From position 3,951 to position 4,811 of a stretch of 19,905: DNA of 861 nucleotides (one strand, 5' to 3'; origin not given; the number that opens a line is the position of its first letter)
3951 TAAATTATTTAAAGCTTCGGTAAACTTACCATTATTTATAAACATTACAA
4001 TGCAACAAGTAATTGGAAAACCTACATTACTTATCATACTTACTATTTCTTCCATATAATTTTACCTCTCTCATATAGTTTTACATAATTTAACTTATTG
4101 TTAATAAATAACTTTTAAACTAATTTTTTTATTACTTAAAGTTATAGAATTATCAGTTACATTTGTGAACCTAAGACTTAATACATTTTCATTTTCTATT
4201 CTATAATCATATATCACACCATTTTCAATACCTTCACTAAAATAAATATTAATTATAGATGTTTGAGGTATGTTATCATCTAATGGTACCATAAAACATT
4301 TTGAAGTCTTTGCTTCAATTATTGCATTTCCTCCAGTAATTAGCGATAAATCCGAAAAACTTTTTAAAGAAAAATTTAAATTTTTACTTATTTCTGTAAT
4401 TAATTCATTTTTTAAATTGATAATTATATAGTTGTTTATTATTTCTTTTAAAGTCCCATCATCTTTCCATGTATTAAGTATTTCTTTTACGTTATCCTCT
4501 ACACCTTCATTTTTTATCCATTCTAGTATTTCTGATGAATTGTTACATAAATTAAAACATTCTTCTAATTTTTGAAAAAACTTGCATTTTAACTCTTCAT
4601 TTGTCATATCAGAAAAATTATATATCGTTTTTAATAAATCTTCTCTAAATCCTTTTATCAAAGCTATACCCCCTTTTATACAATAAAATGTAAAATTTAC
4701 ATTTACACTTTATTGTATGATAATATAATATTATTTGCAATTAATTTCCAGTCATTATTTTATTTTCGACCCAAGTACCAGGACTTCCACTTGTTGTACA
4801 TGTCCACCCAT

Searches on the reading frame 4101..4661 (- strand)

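Call 17: search_protein_families(library=phrogs, proteins=[window:4101-4661:-], max_evalue=0.001)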
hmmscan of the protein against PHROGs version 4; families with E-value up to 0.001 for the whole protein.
window:4101-4661:- (186 aa): 1 family
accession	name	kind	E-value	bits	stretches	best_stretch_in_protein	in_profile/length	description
phrog_17212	-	connector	3.8e-12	46.5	1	12-101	22-117/631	pre-neck appendage protein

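Call 53: search_protein_families(library=pfam, proteins=[window:4101-4661:-], max_evalue=0.01)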
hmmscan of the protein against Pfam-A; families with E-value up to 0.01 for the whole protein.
window:4101-4661:- (186 aa): 0 families
